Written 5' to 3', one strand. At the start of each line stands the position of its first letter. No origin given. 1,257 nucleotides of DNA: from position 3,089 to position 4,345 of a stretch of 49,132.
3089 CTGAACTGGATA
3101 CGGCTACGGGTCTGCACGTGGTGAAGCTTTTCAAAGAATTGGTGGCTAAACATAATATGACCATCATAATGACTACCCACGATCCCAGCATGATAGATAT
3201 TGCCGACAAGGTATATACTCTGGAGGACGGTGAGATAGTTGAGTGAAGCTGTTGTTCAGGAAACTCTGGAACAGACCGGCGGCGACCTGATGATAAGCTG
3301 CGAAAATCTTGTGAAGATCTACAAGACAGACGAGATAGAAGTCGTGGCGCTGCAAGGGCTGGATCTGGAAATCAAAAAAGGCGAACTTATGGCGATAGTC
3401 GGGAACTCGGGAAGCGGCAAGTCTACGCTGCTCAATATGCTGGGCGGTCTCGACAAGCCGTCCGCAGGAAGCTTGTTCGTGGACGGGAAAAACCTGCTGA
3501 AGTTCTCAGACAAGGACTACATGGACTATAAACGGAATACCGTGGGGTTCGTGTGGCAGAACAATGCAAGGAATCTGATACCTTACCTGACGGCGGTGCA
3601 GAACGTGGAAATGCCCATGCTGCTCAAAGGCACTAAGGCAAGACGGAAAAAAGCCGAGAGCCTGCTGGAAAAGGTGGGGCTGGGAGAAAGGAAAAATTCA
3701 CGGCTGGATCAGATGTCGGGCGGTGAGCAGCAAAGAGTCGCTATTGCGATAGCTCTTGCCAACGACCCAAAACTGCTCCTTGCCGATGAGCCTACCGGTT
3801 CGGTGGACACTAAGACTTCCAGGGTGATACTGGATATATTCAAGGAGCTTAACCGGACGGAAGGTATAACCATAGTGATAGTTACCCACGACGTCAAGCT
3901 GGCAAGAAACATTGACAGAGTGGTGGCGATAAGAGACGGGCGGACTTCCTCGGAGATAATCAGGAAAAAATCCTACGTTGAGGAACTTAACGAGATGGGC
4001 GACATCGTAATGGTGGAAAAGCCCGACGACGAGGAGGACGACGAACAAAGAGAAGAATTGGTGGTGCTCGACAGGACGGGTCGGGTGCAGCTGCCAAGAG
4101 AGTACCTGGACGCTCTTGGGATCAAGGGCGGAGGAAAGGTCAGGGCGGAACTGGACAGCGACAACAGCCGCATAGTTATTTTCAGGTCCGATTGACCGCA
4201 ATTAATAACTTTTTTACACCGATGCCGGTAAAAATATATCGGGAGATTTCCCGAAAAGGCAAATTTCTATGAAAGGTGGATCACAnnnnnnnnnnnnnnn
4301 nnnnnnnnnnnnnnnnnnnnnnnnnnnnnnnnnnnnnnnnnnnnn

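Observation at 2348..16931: Twelve-gene single-promoter ABC locus built from mismatched parts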

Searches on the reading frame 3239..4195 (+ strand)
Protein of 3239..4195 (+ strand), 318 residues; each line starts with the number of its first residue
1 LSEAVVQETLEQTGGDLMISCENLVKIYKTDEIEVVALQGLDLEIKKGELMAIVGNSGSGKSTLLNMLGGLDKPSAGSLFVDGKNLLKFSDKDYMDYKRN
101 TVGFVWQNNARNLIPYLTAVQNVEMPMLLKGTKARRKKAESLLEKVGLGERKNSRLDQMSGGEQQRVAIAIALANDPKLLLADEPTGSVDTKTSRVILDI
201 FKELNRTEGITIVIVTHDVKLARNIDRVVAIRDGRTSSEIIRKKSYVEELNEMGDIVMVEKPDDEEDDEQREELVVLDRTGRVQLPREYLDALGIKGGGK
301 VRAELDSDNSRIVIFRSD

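Call 4: search_protein_families(library=pfam, proteins=[window:3239-4195:+], max_evalue=0.01)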
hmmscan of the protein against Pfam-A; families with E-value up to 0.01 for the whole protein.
window:3239-4195:+ (318 aa): 8 families
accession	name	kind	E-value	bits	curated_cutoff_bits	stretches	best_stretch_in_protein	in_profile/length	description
PF00005.33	ABC_tran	-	1.7e-34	119.8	25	1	38-186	1-136/137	ABC transporter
PF13304.12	AAA_21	-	4.2e-09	37.3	27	1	148-221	227-302/304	AAA domain, putative AbiEii toxin, Type IV TA system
PF02463.25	SMC_N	-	8.2e-08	32.4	40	1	49-233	25-213/220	RecF/RecN/SMC N terminal domain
PF03193.22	RsgA_GTPase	-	5.5e-05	23.5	30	1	25-70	84-128/174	RsgA GTPase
PF04014.23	MazE_antitoxin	-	0.00011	22.5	24.7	1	277-314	4-40/48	Antidote-toxin recognition MazE, bacterial antitoxin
PF13555.12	AAA_29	-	0.00037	20.6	27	1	42-65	16-39/61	P-loop containing region of AAA domain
PF13401.12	AAA_22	-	0.005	17.6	27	1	49-72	6-29/130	AAA domain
PF09818.15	ABC_ATPase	-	0.0062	16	23.2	0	43-68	75-99/283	P-loop domain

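Call 5: search_protein_families(library=ncbifam, proteins=[window:3239-4195:+], max_evalue=0.01)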
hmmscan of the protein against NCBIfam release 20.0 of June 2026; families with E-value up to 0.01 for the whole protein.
window:3239-4195:+ (318 aa): 195 families (the best 25 are shown)
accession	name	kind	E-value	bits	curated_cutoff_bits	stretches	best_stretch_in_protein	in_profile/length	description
TIGR02211.1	LolD_lipo_ex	equivalog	2.5e-70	236.5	307.75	1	18-235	1-218/221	lipoprotein-releasing ABC transporter ATP-binding protein LolD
NF008639.0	PRK11629.1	equivalog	3.9e-64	216.3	360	1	17-240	5-228/234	lipoprotein-releasing ABC transporter ATP-binding protein LolD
NF007826.0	PRK10535.1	equivalog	6.2e-60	203.2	966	1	20-243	6-228/648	macrolide ABC transporter ATP-binding protein/permease MacB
TIGR03608.1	L_ocin_972_ABC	subfamily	3.4e-57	193.2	254.85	1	23-231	3-206/206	putative bacteriocin export ABC transporter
NF007879.0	PRK10584.1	equivalog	2.8e-56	190.8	336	1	20-237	8-225/228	putative ABC transporter ATP-binding protein YbbA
TIGR02982.1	heterocyst_DevA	subfamily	1.9e-55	187.8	295.8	1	19-235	2-218/220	ABC exporter ATP-binding subunit, DevA family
NF038007.1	ABC_ATP_DarD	equivalog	2.4e-55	187.4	375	1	18-235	1-217/218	darobactin export ABC transporter ATP-binding protein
TIGR02673.1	FtsE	equivalog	5.6e-54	183.1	264.85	1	18-234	1-213/214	cell division ATP-binding protein FtsE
TIGR02315.1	ABC_phnC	equivalog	1.1e-53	182.1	266.1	1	18-235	1-223/243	phosphonate ABC transporter ATP-binding protein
TIGR02314.1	ABC_MetN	equivalog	2e-49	168.5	499.7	1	18-234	1-216/343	methionine ABC transporter ATP-binding protein MetN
TIGR01186.1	proV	subfamily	7.4e-47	160.2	326.6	1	36-273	7-249/363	betaine/proline/choline family ABC transporter ATP-binding protein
NF007027.0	PRK09493.1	equivalog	1e-44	152.7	379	1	20-237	3-215/240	glutamine ABC transporter ATP-binding protein GlnQ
TIGR04521.1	ECF_ATPase_2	equivalog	1.1e-44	152.6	330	1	19-242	1-229/279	energy-coupling factor transporter ATPase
NF040933.2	ABC_arch_GlcV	equivalog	2.6e-43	148.3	450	1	19-235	3-219/357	glucose ABC transporter ATP-binding protein GlcV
NF008428.0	PRK11264.1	equivalog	2.4e-42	144.9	406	1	18-236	3-222/250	L-cystine ABC transporter ATP-binding protein TcyN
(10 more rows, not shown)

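Call 26: search_solved_structures(query=window:3239-4195:+, max_evalue=1e-30)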
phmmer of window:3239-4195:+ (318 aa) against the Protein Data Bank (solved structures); distinct sequences matched with E-value up to 1e-30: 114 (the best 60 are shown).
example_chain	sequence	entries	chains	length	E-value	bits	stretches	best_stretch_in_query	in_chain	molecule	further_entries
8j5q_D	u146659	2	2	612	4.8e-59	203.5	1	21-236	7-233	Uncharacterized ABC transporter ATP-binding protein Rv1281c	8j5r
8j5s_D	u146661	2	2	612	3.4e-58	200.7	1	21-236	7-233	Uncharacterized ABC transporter ATP-binding protein Rv1281c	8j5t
8wd9_D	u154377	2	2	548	5.6e-57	196.7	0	14-237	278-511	Probable dipeptide-transport ATP-binding protein ABC transporter DppD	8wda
8wdb_D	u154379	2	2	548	3.9e-56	194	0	14-237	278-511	Probable dipeptide-transport ATP-binding protein ABC transporter DppD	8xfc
1f3o_A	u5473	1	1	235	4.8e-56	193.6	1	18-239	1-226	HYPOTHETICAL ABC TRANSPORTER ATP-BINDING PROTEIN MJ0796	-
1l2t_A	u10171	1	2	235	1.2e-55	192.3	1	18-239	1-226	Hypothetical ABC transporter ATP-binding protein MJ0796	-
7mdy_D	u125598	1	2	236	2.4e-55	191.3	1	17-241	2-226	Lipoprotein-releasing system ATP-binding protein LolD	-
7v8l_D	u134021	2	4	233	2.6e-55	191.2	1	17-240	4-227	Lipoprotein-releasing system ATP-binding protein LolD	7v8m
7arh_F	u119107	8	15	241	2.7e-55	191.2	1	17-240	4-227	Lipoprotein-releasing system ATP-binding protein LolD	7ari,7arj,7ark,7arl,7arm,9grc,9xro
9rlc_D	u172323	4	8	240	2.7e-55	191.2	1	17-240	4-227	Lipoprotein-releasing system ATP-binding protein LolD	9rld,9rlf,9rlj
9rle_D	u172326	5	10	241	2.8e-55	191.1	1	17-240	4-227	Lipoprotein-releasing system ATP-binding protein LolD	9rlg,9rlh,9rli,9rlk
7v8i_D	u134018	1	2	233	6.9e-55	189.8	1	17-240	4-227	Lipoprotein-releasing system ATP-binding protein LolD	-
9gvk_D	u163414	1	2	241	7.1e-55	189.8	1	17-240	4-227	Lipoprotein-releasing system ATP-binding protein LolD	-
3tif_A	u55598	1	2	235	1.7e-54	188.5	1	18-239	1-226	Uncharacterized ABC transporter ATP-binding protein MJ0796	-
7mdx_D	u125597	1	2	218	5.3e-53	183.6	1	18-234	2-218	Lipoprotein-releasing system ATP-binding protein LolD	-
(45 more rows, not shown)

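Call 31: find_homologous_proteins(query=window:3239-4195:+, max_evalue=1e-40)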
Query window:3239-4195:+ (318 aa): 8000 proteins with E <= 1e-40 among 8000 candidates; the best 120 are listed.
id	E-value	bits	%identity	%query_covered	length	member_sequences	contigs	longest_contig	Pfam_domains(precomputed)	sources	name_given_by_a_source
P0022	1.6e-197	673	100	100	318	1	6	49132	PF00005.34,PF02463.26,PF13304.13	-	-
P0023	1.6e-176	604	66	95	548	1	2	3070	PF00005.34,PF13476.13,PF13555.13,PF13401.13,PF03193.23,PF02463.26,PF25199.2,PF13304.13,PF20720.4,PF13191.13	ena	-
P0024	7.9e-167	572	86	98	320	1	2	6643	PF04014.24,PF00005.34,PF02463.26,PF13304.13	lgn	-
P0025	1.1e-166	572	84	100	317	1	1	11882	PF00005.34,PF02463.26,PF13304.13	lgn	-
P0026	2.2e-166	571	84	100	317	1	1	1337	PF00005.34,PF02463.26,PF13304.13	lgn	-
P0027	2.5e-166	570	88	95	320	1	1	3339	PF04014.24,PF00005.34,PF02463.26,PF13304.13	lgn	-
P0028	6.0e-166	569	88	95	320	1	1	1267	PF04014.24,PF00005.34,PF02463.26,PF13304.13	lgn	-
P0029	6.2e-166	569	84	100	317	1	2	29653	PF00005.34,PF02463.26,PF13304.13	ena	-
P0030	7.5e-166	569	84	100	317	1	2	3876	PF00005.34,PF02463.26,PF13304.13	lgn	-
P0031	9.1e-166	569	88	95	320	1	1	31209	PF04014.24,PF00005.34,PF02463.26,PF13304.13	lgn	-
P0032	1.1e-165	568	84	100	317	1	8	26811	PF00005.34,PF02463.26,PF13304.13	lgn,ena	-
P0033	1.4e-165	568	86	97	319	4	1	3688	PF04014.24,PF00005.34,PF02463.26,PF13304.13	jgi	-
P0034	1.5e-165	568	83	100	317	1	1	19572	PF00005.34,PF02463.26,PF13304.13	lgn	-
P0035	5.6e-165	566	88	95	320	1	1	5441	PF04014.24,PF00005.34,PF02463.26,PF13304.13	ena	-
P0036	1.1e-164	565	84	100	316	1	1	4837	PF04014.24,PF00005.34,PF02463.26,PF13304.13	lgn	-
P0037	1.5e-164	565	83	100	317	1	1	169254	PF04014.24,PF00005.34,PF02463.26,PF13304.13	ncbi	-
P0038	2.1e-164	564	83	100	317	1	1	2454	PF00005.34,PF02463.26,PF13304.13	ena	-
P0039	3.3e-163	560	87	94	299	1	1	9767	PF00005.34,PF02463.26,PF13304.13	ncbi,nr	ncbi:MAG: ATP-binding cassette domain-containing protein [Oscillospiraceae bacterium]|nr:ATP-binding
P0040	8.6e-163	559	85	98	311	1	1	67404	PF00005.34,PF02463.26,PF13304.13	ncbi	-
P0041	1.3e-162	558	83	100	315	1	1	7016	PF04014.24,PF00005.34,PF02463.26,PF13304.13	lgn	-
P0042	3.0e-162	557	86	95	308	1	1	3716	PF00005.34,PF02463.26,PF13304.13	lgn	-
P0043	5.3e-162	556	84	95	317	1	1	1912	PF04014.24,PF00005.34,PF02463.26,PF13304.13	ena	-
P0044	3.8e-161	553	86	95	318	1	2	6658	PF00005.34,PF02463.26,PF13304.13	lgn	-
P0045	3.1e-160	550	85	95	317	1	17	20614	PF00005.34,PF03193.23,PF02463.26,PF13304.13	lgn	-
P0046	9.7e-160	549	85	95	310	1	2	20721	PF00005.34,PF02463.26,PF13304.13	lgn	-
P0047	1.1e-159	549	85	95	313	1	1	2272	PF00005.34,PF02463.26,PF13304.13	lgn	-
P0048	3.2e-159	547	83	98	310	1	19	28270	PF00005.34,PF02463.26,PF13304.13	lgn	-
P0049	4.0e-159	547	83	98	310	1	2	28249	PF00005.34,PF02463.26,PF13304.13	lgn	-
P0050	8.0e-157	539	82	95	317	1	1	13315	PF00005.34,PF02463.26,PF13304.13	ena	-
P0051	9.6e-157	539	82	95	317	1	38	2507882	PF00005.34,PF02463.26,PF13304.13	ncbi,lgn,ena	-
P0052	9.1e-156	536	82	95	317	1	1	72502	PF00005.34,PF02463.26,PF13304.13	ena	-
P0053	1.3e-155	535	80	98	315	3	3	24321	PF04014.24,PF00005.34,PF02463.26,PF13304.13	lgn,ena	-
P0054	1.6e-155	535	83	94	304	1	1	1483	PF00005.34,PF02463.26,PF13304.13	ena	-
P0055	1.7e-155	535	83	95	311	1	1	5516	PF04014.24,PF00005.34,PF02463.26,PF13304.13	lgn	-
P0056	2.8e-154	531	79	100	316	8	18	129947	PF00005.34,PF02463.26,PF13304.13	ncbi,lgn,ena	-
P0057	4.1e-154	530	79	100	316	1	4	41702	PF00005.34,PF02463.26,PF13304.13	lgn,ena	-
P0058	1.4e-153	529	78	99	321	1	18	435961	PF04014.24,PF00005.34,PF02463.26,PF13304.13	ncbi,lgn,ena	-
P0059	1.8e-153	528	82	94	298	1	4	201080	PF00005.34,PF02463.26,PF13304.13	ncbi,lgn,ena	-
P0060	1.9e-153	528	79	99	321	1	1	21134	PF04014.24,PF00005.34,PF02463.26,PF13304.13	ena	-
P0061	2.0e-153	528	79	95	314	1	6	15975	PF04014.24,PF00005.34,PF02463.26,PF13304.13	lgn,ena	-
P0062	2.1e-153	528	79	95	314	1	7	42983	PF04014.24,PF00005.34,PF02463.26,PF13304.13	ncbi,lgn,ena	-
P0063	4.6e-153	527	81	95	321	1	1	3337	PF04014.24,PF00005.34,PF02463.26,PF13304.13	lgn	-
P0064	1.0e-152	526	80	95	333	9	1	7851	PF00005.34,PF02463.26,PF13304.13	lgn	-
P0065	1.2e-152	526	79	100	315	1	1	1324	PF00005.34,PF02463.26,PF13304.13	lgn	-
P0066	1.2e-152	526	79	95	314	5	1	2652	PF04014.24,PF00005.34,PF02463.26,PF13304.13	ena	-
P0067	1.3e-152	525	80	95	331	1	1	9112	PF00005.34,PF02463.26,PF13304.13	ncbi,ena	-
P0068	1.6e-152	525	80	95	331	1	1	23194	PF00005.34,PF02463.26,PF13304.13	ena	-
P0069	1.6e-152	525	77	98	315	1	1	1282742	PF00005.34,PF02463.26,PF13304.13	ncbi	ncbi:MAG: ATP-binding cassette domain-containing protein [Oscillospiraceae bacterium]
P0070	2.0e-152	525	79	95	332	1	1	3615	PF00005.34,PF02463.26,PF13304.13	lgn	-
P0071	2.2e-152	525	76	100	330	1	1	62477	PF00005.34,PF02463.26,PF13304.13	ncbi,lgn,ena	-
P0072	2.7e-152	524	79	97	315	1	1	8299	PF04014.24,PF00005.34,PF02463.26,PF13304.13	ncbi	-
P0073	6.0e-152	523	80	95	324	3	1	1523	PF00005.34,PF02463.26,PF13304.13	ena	-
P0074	6.9e-152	523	80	95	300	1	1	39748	PF00005.34,PF02463.26,PF13304.13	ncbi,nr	ncbi:MAG: ABC transporter ATP-binding protein [Ruminococcus sp.]|nr:ABC transporter ATP-binding prot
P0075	7.5e-152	523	80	98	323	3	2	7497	PF04014.24,PF00005.34,PF02463.26,PF13304.13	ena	-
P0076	7.6e-152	523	80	95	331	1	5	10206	PF00005.34,PF02463.26,PF13304.13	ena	-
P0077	1.4e-151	522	78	97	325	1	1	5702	PF00005.34,PF02463.26,PF13304.13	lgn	-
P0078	1.5e-151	522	79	95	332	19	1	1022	PF00005.34,PF02463.26,PF13304.13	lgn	-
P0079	1.5e-151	522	78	97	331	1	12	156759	PF00005.34,PF02463.26,PF13304.13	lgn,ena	-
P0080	1.8e-151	522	81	94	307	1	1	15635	PF00005.34,PF02463.26,PF13304.13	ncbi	ncbi:MAG: ATP-binding cassette domain-containing protein [Oscillospiraceae bacterium]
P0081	2.6e-151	521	76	100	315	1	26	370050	PF00005.34,PF02463.26,PF13304.13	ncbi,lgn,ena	-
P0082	2.7e-151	521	80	98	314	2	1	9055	PF04014.24,PF00005.34,PF02463.26,PF13304.13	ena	-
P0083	3.6e-151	521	64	100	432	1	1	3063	PF04014.24,PF00005.34,PF02463.26,PF13304.13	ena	-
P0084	4.7e-151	520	76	100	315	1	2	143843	PF00005.34,PF02463.26,PF13304.13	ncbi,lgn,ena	-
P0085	6.1e-151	520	77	100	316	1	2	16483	PF00005.34,PF02463.26,PF13304.13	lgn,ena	-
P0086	6.6e-151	520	77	100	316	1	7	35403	PF00005.34,PF02463.26,PF13304.13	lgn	-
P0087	6.9e-151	520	79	95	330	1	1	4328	PF00005.34,PF02463.26,PF13304.13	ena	-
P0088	7.8e-151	520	77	100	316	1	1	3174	PF00005.34,PF02463.26,PF13304.13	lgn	-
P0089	8.7e-151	519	80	94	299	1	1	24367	PF00005.34,PF02463.26,PF13304.13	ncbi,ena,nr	ncbi:MAG: ATP-binding cassette domain-containing protein [Ruminococcus sp.]|nr:ATP-binding cassette 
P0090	8.9e-151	519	77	100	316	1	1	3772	PF00005.34,PF02463.26,PF13304.13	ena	-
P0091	9.4e-151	519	81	94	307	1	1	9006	PF00005.34,PF02463.26,PF13304.13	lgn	-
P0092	9.7e-151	519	79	98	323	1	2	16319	PF04014.24,PF00005.34,PF02463.26,PF13304.13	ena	-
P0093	1.1e-150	519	78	95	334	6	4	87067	PF04014.24,PF00005.34,PF02463.26,PF13304.13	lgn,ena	-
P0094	1.2e-150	519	77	100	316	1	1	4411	PF00005.34,PF02463.26,PF13304.13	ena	-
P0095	2.3e-150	518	78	94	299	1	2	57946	PF00005.34,PF02463.26,PF13304.13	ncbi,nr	ncbi:MAG: ATP-binding cassette domain-containing protein [Ruminococcus sp.]|nr:ATP-binding cassette 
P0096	2.4e-150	518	79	95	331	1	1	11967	PF00005.34,PF02463.26,PF13304.13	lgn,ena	-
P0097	2.6e-150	518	78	95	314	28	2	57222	PF04014.24,PF00005.34,PF02463.26,PF13304.13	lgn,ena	-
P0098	2.7e-150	518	81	95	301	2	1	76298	PF04014.24,PF00005.34,PF02463.26,PF13304.13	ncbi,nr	ncbi:MAG: ATP-binding cassette domain-containing protein [Ruminococcus sp.]|nr:ATP-binding cassette 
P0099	3.1e-150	518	81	94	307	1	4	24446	PF04014.24,PF00005.34,PF02463.26,PF13304.13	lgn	-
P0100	3.7e-150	517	80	94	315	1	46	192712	PF00005.34,PF02463.26,PF13304.13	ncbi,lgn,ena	-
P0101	3.7e-150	517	80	94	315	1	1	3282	PF00005.34,PF02463.26,PF13304.13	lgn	-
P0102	4.5e-150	517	80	94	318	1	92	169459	PF00005.34,PF02463.26,PF13304.13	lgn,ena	-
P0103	4.5e-150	517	77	96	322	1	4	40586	PF00005.34,PF02463.26,PF13304.13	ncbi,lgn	-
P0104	4.5e-150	517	80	94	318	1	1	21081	PF00005.34,PF02463.26,PF13304.13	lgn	-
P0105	6.2e-150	517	79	94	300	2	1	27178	PF00005.34,PF02463.26,PF13304.13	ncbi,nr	ncbi:MAG: ATP-binding cassette domain-containing protein [Ruminococcus sp.]|nr:ATP-binding cassette 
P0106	6.8e-150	517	75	100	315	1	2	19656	PF00005.34,PF02463.26,PF13304.13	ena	-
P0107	9.3e-150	516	79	94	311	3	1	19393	PF00005.34,PF02463.26,PF13304.13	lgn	-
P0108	9.4e-150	516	80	94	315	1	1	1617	PF00005.34,PF02463.26,PF13304.13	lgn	-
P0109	1.0e-149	516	80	94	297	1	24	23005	PF00005.34,PF02463.26,PF13304.13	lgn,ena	-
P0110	1.0e-149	516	80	94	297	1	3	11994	PF00005.34,PF02463.26,PF13304.13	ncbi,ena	-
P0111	1.1e-149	516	79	97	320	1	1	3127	PF04014.24,PF00005.34,PF02463.26,PF13304.13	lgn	-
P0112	1.2e-149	516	75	100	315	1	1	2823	PF00005.34,PF02463.26,PF13304.13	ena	-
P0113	1.3e-149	516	78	95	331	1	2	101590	PF00005.34,PF02463.26,PF13304.13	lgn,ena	-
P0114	1.3e-149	516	79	95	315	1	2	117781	PF04014.24,PF00005.34,PF02463.26,PF13304.13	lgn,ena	-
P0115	1.3e-149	516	78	95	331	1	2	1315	PF00005.34,PF02463.26,PF13304.13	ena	-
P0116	1.3e-149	516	78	95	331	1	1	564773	PF00005.34,PF02463.26,PF13304.13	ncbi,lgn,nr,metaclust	ncbi:ABC-type lipoprotein export system, ATPase component [Ruminococcaceae bacterium FB2012]|nr:ABC-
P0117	1.3e-149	516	78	95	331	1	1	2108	PF00005.34,PF02463.26,PF13304.13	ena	-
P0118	1.3e-149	516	78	98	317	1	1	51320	PF04014.24,PF00005.34,PF02463.26,PF13304.13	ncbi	-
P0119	1.4e-149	515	78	95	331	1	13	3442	PF00005.34,PF02463.26,PF13304.13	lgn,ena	-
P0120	1.4e-149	515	78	95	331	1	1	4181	PF00005.34,PF02463.26,PF13304.13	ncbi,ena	-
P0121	1.5e-149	515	79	97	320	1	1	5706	PF04014.24,PF00005.34,PF02463.26,PF13304.13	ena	-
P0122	1.6e-149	515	81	94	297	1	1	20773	PF04014.24,PF00005.34,PF02463.26,PF13304.13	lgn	-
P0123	1.7e-149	515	76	100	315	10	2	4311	PF00005.34,PF02463.26,PF13304.13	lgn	-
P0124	1.8e-149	515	76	98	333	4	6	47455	PF00005.34,PF02463.26,PF13304.13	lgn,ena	-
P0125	1.9e-149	515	78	98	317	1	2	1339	PF04014.24,PF00005.34,PF02463.26,PF13304.13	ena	-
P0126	1.9e-149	515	80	94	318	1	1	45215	PF00005.34,PF02463.26,PF13304.13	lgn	-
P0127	2.8e-149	515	80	94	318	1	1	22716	PF00005.34,PF02463.26,PF13304.13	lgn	-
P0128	3.3e-149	514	81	94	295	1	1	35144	PF00005.34,PF02463.26,PF13304.13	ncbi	-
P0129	5.9e-149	513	-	-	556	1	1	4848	PF00005.34,PF13175.13,PF13555.13,PF13401.13,PF03193.23,PF02463.26,PF13481.13,PF13304.13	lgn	-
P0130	6.0e-149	513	76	100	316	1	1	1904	PF00005.34,PF02463.26,PF13304.13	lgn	-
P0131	6.2e-149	513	75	100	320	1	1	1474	PF04014.24,PF00005.34,PF02463.26,PF13304.13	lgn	-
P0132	6.3e-149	513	78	95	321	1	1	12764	PF04014.24,PF00005.34,PF02463.26,PF13304.13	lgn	-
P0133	8.7e-149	513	80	95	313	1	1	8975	PF00005.34,PF02463.26,PF13304.13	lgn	-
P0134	8.7e-149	513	80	95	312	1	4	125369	PF00005.34,PF02463.26,PF13304.13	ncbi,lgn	-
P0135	9.0e-149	513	80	95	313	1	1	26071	PF00005.34,PF02463.26,PF13304.13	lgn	-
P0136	9.1e-149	513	80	95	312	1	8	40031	PF00005.34,PF02463.26,PF13304.13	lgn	-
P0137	1.1e-148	513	78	94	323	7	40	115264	PF04014.24,PF00005.34,PF02463.26,PF13304.13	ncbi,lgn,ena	-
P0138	1.1e-148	513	75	100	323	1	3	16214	PF04014.24,PF00005.34,PF02463.26,PF13304.13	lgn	-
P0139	1.5e-148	512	79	95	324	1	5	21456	PF00005.34,PF02463.26,PF13304.13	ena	-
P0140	1.6e-148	512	78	95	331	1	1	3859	PF00005.34,PF02463.26,PF13304.13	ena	-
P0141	1.7e-148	512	77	98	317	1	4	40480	PF04014.24,PF00005.34,PF02463.26,PF13304.13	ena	-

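Call 32: find_encoding_contigs(protein=P0069, flank=10000, max_places=1)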
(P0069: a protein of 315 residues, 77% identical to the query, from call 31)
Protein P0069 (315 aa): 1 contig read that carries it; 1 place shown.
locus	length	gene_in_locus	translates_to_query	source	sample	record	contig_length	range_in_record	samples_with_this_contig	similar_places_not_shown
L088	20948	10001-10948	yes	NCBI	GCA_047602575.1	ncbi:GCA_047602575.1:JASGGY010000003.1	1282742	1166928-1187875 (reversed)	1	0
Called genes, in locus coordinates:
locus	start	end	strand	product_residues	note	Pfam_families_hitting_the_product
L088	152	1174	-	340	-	PF08279:HTH_11, PF03099:BPL_LplA_LipB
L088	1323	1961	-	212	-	-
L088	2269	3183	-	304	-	PF00165:HTH_AraC, PF12833:HTH_18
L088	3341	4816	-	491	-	PF00478:IMPDH, PF00977:His_biosynth (faint), PF00571:CBS, PF03060:NMO (weak), PF01070:FMN_dh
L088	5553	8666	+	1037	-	PF00133:tRNA-synt_1, PF01406:tRNA-synt_1e (faint), PF09334:tRNA-synt_1g, PF08264:Anticodon_1, PF19302:DUF5915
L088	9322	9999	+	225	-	PF00005:ABC_tran, PF02463:SMC_N (faint), PF13175:AAA_15 (faint), PF13304:AAA_21 (faint)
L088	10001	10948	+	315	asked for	PF00005:ABC_tran, PF02463:SMC_N (weak), PF13304:AAA_21 (weak)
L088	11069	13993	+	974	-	PF16990:CBM_35 (faint), PF01547:SBP_bac_1, PF13416:SBP_bac_8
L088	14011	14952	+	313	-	PF00528:BPD_transp_1 (weak)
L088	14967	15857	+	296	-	PF00528:BPD_transp_1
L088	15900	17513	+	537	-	PF01436:NHL (faint)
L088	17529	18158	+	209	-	PF04893:Yip1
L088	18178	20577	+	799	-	PF18952:DUF5696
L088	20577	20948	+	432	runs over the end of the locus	-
